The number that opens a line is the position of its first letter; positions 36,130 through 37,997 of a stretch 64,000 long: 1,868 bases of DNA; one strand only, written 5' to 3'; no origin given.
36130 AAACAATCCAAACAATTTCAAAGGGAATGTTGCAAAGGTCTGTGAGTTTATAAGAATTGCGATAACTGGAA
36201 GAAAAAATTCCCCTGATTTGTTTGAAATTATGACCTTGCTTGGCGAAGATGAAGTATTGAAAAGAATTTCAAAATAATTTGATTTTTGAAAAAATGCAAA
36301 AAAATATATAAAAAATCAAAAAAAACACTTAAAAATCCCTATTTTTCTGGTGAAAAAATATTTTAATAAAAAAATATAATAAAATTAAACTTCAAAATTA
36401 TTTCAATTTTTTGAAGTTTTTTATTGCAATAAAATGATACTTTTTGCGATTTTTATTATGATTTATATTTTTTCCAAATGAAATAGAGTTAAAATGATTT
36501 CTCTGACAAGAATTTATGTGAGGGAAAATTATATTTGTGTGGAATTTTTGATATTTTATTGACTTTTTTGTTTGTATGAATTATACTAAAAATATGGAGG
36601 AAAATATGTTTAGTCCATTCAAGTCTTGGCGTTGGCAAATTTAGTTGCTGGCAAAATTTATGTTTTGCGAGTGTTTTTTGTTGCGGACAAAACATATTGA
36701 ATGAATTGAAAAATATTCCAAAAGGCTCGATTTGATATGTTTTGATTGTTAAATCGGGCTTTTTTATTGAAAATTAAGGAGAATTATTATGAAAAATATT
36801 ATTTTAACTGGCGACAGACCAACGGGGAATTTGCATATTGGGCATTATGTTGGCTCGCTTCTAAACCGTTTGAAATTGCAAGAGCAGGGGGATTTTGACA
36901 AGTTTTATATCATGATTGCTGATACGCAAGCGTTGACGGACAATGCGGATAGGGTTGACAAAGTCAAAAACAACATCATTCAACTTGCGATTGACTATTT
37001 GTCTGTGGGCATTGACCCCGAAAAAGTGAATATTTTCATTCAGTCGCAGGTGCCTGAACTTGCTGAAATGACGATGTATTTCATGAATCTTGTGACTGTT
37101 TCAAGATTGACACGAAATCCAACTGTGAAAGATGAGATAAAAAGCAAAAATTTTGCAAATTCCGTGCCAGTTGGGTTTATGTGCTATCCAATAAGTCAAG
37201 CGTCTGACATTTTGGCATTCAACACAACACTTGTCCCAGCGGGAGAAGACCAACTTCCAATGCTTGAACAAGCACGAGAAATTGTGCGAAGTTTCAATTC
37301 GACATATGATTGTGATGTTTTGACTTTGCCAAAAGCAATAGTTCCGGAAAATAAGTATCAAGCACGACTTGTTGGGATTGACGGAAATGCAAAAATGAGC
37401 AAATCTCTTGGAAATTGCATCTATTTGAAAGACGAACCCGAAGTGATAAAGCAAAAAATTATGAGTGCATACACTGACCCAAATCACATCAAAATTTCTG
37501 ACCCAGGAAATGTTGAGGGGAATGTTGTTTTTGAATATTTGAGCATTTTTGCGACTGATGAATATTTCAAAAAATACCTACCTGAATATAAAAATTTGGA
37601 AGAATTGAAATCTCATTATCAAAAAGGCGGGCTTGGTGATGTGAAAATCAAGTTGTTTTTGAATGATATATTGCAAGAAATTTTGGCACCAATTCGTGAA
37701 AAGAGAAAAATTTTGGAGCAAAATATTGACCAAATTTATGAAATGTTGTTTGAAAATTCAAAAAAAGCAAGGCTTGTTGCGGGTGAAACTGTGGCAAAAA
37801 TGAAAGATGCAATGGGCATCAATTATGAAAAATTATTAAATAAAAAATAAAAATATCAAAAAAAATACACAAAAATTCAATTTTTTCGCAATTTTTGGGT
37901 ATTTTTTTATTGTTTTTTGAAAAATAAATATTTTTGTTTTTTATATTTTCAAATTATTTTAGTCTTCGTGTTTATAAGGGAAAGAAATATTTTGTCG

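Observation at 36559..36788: Trp-codon leader peptide and terminator/antiterminator upstream of trpS in place of a T-box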

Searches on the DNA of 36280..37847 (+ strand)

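Call 4: search_rna_families(source=window, start=36280, end=36900, threshold=evalue, max_evalue=10, show_alignments=3)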
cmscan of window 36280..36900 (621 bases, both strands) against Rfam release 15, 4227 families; matches with E-value up to 10: 4.
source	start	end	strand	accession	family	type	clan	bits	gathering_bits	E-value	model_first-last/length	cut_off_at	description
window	36566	36592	+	RF03364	mir-427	Gene; miRNA;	-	15.5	70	5.4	20-46/69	no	mir-427 microRNA precursor family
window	36718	36766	+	RF03664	MIR6288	Gene; miRNA;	-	14.9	74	7.3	1-92/92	no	MIR6288 microRNA precursor family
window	36676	36767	+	RF00513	Trp_leader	Cis-reg; leader;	-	14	41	7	1-100/100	no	Tryptophan operon leader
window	36721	36864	-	RF02901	AaHKsRNA41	Gene; sRNA;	-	12.7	97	2.5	1-187/187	no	Aggregatibacter sRNA 41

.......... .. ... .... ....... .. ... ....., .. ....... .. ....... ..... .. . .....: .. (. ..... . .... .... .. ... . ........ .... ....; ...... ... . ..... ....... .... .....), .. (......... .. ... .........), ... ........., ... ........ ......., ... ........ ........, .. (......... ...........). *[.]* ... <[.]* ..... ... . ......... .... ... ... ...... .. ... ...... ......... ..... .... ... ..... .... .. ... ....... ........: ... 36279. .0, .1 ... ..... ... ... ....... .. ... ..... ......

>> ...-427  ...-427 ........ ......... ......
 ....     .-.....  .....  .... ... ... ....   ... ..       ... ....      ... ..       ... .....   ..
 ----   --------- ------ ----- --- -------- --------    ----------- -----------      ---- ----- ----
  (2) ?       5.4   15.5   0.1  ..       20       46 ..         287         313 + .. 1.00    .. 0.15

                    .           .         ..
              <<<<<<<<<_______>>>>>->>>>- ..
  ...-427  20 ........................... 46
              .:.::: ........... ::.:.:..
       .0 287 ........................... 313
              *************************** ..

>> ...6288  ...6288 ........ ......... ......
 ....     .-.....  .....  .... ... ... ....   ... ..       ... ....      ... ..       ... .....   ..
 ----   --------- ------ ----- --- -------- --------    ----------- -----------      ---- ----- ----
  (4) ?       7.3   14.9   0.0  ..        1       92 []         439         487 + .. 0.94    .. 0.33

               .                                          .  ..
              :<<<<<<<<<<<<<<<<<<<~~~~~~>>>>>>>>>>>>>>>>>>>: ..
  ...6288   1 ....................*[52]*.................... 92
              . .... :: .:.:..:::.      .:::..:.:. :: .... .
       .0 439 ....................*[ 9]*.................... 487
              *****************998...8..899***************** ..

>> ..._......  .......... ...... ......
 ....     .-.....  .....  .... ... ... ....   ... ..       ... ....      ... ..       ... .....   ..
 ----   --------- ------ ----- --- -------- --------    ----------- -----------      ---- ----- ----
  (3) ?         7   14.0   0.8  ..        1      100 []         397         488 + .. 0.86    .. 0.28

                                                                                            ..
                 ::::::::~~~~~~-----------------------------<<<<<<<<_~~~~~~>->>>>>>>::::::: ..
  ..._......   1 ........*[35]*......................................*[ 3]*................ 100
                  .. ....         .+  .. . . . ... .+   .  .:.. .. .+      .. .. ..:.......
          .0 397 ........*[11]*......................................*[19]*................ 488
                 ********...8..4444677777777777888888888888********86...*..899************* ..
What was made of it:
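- On Trp_leader (RF00513, proteobacterial trpL family): The alignment rests on the terminator only (call 4).
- Tried and rejected: Homology to proteobacterial Trp_leader: rejected (14 bits, call 4).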

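Call 28: search_rna_families(sources=[L001, L002, L003, L004, L006, L007, L008, L009, L010, L011, L013, L014, L015, L016, L017, L018, L019, L021, L022, L023], threshold=gathering)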
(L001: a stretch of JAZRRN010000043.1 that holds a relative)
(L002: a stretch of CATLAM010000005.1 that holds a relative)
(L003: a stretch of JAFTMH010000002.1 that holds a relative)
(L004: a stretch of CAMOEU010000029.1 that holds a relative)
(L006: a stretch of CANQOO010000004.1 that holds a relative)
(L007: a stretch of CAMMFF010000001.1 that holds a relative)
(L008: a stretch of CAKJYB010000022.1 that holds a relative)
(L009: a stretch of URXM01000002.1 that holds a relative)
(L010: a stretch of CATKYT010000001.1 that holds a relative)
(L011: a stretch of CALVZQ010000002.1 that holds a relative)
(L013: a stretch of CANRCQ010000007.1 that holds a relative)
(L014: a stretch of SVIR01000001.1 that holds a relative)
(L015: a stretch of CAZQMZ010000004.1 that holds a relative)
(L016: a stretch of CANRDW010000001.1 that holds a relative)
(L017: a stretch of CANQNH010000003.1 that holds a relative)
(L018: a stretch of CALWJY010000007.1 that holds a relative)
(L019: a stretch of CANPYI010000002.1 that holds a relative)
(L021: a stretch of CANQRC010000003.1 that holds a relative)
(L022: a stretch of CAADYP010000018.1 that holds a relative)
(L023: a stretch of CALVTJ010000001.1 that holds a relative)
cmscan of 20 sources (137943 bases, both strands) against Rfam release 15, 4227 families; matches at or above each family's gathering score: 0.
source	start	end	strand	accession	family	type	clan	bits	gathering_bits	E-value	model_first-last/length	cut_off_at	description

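Call 29: search_rna_families(sources=[L030, L031, L033, L034, L035, L036, L037, L038, L039, L040, L041, L042, L043, L047, L050, L051, L054, L055, L056, L057], threshold=gathering)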
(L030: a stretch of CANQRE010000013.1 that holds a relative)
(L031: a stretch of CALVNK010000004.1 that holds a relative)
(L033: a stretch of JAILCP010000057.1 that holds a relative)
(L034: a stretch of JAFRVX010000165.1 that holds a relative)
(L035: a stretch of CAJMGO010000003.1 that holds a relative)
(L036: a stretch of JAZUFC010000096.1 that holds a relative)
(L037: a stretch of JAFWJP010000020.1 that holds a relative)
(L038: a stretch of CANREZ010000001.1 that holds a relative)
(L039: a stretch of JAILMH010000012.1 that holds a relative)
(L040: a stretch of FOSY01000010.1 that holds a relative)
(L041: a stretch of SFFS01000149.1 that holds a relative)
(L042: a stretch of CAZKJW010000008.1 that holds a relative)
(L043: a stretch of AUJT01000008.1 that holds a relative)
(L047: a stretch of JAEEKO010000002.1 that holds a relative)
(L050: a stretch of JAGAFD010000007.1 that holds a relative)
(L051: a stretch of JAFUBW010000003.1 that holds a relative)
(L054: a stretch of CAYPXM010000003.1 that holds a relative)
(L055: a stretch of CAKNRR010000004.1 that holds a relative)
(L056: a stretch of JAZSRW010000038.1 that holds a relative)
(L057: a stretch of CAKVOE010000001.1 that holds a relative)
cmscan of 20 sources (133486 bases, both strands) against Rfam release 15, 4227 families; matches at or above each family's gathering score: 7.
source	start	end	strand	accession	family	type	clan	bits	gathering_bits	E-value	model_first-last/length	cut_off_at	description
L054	252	608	+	RF00023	tmRNA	Gene;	CL00001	134.1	47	5.7e-52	1-374/374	no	transfer-messenger RNA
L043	5873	6029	+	RF01699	Clostridiales-1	Gene; sRNA;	-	125.7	48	5.3e-28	1-166/166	no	Clostridiales-1 RNA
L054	6287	6360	+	RF00005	tRNA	Gene; tRNA;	CL00001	66.8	29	4.8e-12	1-71/71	no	tRNA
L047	4677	4748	+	RF00005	tRNA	Gene; tRNA;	CL00001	66.5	29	5.9e-12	1-71/71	no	tRNA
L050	4074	4147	+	RF00005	tRNA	Gene; tRNA;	CL00001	64.4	29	2.3e-11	1-71/71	no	tRNA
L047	4759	4829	+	RF00005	tRNA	Gene; tRNA;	CL00001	62.9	29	5.7e-11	1-71/71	no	tRNA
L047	4080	4153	+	RF00005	tRNA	Gene; tRNA;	CL00001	62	29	1e-10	1-71/71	no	tRNA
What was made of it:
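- The relatives have no T-box at this gene either (calls 28, 29).
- Tried and rejected: T-boxes or other known RNA elements in relatives' loci: none relevant (calls 28, 29).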
